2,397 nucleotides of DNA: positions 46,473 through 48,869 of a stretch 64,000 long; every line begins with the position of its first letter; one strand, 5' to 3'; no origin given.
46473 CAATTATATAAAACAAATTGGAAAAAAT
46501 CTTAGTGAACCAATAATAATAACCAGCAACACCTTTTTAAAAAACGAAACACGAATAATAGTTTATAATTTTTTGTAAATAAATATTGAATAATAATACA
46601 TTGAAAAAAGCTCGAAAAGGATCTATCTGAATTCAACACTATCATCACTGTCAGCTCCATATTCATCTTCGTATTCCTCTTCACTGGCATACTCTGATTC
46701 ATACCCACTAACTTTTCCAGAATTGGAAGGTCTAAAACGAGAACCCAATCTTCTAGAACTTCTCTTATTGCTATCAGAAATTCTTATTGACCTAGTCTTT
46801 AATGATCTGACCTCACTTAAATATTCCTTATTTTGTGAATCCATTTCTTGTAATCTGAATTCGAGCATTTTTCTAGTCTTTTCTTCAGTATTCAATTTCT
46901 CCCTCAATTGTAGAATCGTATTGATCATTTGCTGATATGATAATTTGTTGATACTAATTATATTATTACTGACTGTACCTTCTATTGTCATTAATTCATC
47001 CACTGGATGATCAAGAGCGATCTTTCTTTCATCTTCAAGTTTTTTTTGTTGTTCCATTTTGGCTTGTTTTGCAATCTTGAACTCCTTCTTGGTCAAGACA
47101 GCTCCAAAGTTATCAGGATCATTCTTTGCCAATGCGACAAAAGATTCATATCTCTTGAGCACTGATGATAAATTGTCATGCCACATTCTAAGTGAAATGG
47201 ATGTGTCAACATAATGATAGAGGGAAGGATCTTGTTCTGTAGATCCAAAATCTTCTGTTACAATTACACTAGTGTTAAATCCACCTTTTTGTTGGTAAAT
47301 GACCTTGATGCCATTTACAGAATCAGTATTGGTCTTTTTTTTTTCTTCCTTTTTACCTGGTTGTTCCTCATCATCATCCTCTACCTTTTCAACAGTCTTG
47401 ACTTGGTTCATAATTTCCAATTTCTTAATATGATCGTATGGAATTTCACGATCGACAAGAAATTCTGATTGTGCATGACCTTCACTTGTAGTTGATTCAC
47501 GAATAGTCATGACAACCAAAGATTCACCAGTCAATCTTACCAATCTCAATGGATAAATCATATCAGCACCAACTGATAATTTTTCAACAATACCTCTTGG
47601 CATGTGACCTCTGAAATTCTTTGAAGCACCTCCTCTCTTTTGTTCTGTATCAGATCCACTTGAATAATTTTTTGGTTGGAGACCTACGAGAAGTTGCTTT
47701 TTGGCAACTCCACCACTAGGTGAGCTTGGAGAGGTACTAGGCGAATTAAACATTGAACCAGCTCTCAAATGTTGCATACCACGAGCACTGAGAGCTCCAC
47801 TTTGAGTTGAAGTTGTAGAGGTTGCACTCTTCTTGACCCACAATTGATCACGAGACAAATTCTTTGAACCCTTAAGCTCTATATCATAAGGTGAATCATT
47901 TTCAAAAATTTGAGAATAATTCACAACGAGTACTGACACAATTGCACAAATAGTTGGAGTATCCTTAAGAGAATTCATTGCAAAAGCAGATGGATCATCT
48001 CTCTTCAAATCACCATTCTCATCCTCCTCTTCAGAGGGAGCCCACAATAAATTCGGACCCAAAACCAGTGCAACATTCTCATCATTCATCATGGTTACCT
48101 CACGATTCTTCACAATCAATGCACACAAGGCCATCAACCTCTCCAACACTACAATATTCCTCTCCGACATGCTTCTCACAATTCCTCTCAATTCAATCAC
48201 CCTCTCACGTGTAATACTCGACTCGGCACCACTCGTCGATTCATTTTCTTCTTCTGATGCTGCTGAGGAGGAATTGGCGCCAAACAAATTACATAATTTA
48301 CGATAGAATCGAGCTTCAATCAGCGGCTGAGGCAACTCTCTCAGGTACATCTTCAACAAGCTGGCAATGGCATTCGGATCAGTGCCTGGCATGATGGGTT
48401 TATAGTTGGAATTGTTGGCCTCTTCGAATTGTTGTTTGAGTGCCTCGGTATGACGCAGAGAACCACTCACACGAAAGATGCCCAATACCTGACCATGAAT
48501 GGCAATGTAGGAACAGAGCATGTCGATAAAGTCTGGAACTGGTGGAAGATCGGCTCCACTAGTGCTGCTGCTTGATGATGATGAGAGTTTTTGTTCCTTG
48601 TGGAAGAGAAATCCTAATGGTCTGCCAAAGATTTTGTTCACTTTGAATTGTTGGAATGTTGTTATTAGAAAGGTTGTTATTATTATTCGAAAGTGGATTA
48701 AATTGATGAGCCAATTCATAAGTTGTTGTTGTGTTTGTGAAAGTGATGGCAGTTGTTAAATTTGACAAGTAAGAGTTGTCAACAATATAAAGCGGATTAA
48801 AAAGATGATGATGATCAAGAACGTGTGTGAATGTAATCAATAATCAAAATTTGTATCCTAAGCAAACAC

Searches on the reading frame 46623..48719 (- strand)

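Call 18: search_protein_families(library=pfam, proteins=[window:46623-48719:-], max_evalue=0.001)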
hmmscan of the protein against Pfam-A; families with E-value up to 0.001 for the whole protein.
window:46623-48719:- (698 aa): 1 family
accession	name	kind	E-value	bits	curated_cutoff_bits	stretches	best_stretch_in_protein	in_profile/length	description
PF00620.32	RhoGAP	-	1e-29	103.8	24.5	1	62-228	1-147/148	RhoGAP domain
